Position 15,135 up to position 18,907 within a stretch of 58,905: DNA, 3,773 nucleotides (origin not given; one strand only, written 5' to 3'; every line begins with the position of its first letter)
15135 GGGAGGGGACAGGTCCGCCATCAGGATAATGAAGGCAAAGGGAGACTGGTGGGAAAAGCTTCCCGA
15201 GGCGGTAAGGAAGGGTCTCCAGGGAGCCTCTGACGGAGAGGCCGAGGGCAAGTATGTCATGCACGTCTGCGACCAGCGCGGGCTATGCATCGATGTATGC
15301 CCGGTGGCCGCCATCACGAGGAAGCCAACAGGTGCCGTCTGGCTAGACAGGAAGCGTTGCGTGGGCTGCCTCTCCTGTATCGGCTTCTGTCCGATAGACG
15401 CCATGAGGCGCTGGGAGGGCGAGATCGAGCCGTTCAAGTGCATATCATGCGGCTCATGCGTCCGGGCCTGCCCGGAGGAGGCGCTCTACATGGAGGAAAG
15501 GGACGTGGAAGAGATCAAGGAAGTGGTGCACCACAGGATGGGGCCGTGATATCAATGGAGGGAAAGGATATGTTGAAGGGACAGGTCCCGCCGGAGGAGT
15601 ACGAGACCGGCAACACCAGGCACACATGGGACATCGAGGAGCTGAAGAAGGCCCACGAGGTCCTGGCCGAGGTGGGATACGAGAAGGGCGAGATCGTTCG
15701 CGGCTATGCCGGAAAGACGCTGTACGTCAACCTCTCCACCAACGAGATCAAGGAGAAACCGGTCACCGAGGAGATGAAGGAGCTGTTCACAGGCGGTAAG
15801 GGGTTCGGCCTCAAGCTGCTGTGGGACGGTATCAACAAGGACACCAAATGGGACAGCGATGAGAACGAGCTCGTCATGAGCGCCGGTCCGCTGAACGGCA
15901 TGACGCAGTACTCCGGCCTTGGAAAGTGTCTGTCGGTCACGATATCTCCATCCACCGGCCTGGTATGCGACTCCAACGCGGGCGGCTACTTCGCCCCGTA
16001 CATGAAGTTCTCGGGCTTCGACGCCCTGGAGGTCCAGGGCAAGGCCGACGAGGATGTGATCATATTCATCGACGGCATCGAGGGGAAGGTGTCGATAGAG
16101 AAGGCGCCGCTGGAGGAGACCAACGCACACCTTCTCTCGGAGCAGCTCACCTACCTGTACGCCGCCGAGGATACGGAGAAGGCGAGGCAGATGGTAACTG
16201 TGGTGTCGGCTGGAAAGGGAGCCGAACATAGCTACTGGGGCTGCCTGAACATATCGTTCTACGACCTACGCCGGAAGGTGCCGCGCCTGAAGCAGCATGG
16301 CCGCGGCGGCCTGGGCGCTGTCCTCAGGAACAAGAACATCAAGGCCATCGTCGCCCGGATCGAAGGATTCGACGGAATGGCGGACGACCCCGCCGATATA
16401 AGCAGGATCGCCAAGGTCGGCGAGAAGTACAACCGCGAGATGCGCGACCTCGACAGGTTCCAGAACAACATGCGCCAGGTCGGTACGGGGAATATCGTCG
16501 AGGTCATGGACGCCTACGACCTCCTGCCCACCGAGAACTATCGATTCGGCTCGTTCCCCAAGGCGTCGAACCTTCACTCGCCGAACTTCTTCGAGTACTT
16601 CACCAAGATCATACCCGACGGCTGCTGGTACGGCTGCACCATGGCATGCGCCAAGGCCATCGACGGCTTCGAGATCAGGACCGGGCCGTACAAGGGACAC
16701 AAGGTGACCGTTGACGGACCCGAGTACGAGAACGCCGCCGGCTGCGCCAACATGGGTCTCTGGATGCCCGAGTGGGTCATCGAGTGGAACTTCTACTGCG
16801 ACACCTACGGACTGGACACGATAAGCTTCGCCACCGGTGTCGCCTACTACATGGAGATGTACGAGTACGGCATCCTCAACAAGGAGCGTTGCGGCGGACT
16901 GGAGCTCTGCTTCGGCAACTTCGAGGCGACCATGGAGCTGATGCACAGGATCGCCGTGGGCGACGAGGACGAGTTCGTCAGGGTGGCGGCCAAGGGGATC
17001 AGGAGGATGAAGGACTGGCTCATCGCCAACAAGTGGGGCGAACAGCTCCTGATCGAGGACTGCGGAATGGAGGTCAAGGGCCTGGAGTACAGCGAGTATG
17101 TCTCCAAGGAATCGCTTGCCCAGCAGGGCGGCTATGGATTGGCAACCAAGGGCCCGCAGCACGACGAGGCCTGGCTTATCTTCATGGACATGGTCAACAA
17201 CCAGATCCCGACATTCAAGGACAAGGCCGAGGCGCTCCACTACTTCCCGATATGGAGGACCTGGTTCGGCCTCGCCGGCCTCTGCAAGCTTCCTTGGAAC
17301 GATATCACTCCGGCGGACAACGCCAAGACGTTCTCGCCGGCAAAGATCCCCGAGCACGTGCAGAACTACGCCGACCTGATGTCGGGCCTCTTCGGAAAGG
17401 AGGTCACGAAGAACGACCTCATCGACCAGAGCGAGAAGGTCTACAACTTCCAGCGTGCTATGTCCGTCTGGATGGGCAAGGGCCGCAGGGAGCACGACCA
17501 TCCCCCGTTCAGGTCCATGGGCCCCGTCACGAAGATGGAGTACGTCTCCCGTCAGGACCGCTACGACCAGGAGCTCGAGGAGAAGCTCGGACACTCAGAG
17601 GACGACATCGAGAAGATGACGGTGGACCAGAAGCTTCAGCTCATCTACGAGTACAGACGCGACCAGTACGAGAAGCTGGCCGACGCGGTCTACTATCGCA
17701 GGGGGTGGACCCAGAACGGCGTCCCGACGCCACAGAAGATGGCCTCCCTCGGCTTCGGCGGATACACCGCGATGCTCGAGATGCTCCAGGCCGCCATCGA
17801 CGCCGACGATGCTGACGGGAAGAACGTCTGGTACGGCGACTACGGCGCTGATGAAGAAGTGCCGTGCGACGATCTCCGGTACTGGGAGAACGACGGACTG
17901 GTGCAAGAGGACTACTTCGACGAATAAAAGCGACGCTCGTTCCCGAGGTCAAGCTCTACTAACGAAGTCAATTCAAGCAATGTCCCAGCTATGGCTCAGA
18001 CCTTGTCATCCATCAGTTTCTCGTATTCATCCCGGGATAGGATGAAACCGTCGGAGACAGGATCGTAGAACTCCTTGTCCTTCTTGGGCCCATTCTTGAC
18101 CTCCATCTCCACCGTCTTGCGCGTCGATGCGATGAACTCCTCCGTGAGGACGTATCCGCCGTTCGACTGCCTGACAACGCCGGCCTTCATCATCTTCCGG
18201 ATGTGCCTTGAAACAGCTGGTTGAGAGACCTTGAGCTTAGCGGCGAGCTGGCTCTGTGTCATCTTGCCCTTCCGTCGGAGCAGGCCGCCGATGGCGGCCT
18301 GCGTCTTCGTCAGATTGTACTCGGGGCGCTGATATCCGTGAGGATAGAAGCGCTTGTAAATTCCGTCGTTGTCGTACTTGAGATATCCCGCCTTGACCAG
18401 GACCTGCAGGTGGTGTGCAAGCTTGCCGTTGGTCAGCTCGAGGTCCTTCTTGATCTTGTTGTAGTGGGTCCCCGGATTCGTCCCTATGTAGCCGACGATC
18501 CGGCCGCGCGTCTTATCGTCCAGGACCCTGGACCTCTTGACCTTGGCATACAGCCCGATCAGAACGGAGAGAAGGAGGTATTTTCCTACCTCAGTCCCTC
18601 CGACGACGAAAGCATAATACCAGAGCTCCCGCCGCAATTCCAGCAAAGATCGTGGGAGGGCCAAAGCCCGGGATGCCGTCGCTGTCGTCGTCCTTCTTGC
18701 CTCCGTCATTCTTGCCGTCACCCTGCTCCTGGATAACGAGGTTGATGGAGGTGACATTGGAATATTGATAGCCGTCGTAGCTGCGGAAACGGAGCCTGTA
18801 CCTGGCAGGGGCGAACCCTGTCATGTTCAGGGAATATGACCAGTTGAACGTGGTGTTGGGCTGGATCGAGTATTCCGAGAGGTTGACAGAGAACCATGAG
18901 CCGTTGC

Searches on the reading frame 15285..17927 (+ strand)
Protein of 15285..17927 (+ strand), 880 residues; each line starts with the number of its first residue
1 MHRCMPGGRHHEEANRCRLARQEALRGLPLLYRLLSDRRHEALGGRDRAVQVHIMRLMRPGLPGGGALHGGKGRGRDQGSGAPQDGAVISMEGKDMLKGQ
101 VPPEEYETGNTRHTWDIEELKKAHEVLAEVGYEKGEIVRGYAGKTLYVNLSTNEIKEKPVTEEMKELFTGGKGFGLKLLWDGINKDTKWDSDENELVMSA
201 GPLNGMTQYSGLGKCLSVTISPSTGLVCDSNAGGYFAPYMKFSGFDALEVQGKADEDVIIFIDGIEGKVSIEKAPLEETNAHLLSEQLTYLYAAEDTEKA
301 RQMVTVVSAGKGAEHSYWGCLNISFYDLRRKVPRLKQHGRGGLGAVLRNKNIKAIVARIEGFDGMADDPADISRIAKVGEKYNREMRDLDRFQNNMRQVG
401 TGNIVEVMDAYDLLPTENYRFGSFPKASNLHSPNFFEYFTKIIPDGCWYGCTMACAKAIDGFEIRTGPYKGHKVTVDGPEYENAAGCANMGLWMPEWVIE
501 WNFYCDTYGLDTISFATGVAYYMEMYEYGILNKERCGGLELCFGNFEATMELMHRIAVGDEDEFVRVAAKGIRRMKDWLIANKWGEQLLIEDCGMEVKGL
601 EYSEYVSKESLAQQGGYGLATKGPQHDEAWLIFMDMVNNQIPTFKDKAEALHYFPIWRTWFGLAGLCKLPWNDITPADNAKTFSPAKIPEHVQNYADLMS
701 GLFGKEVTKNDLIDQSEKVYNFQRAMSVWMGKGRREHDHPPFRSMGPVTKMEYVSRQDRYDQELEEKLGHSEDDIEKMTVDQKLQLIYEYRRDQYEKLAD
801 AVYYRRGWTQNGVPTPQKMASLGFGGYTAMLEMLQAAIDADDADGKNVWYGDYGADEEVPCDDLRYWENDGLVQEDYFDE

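Call 17: search_protein_families(library=pfam, proteins=[window:15285-17927:+], max_evalue=0.001)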
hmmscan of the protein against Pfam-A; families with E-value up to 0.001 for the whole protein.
window:15285-17927:+ (880 aa): 2 families
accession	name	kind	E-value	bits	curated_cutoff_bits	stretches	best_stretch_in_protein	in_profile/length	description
PF01314.23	AFOR_C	-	2.3e-81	274.4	27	1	378-823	2-384/385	Aldehyde ferredoxin oxidoreductase, domains 2 & 3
PF02730.20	AFOR_N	-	1.7e-47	162.2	29.8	1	143-358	1-197/199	Aldehyde ferredoxin oxidoreductase, N-terminal domain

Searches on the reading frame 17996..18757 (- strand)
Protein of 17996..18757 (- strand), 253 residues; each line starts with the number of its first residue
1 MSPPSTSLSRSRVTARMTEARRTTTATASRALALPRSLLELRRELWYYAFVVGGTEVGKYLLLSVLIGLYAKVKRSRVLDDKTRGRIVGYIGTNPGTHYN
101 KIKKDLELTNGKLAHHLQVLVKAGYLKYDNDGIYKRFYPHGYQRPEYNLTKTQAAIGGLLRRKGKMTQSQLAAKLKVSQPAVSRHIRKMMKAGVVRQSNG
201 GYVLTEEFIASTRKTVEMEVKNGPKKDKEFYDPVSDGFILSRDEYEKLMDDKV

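Call 31: search_protein_families(library=pfam, proteins=[window:17996-18757:-], max_evalue=0.001)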
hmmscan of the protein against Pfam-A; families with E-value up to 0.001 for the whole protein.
window:17996-18757:- (253 aa): 20 families
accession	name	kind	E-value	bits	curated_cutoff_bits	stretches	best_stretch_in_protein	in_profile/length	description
PF13412.12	HTH_24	-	2.6e-16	59.4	21.9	1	159-196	11-48/48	Winged helix-turn-helix DNA-binding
PF01022.26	HTH_5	-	4.2e-16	59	22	1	159-196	10-46/47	Bacterial regulatory protein, arsR family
PF24266.1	HTH_HVO_0163_N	-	4.9e-16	59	31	1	82-146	2-66/70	HVO_0163, N-terminal HTH domain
PF12840.13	HTH_20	-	3.5e-14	52.9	27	1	151-197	4-50/51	Helix-turn-helix domain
PF12802.13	MarR_2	-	1.4e-09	38.4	27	1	158-197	12-52/61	MarR family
PF13601.12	HTH_34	-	1.9e-09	38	27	1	87-131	5-49/80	Winged helix DNA-binding domain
PF01047.28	MarR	-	8e-09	35.7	24.6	1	150-196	2-48/59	MarR family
PF09339.16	HTH_IclR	-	2.8e-07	30.6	22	0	161-197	14-50/52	IclR helix-turn-helix domain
PF24034.1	DUF7343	-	5.3e-06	26.6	27.6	1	155-198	8-51/62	Domain of unknown function (DUF7343)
PF01978.25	TrmB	-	6.9e-06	26.3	25.6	1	159-202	17-59/68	Sugar-specific transcriptional regulator TrmB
PF19187.6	HTH_PafC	-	1.1e-05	25.7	32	0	87-129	9-51/115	PafC helix-turn-helix domain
PF25213.1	HVO_A0261_N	-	2.7e-05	24.4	35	1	161-206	21-65/86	HVO_A0261 N-terminal domain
PF13545.12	HTH_Crp_2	-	5.6e-05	23.5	27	1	165-203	22-60/70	Crp-like helix-turn-helix domain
PF13463.12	HTH_27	-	8.1e-05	23.3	22.2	0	160-198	12-51/68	Winged helix DNA-binding domain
PF08279.18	HTH_11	-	0.0001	22.5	25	1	159-202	9-54/55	HTH domain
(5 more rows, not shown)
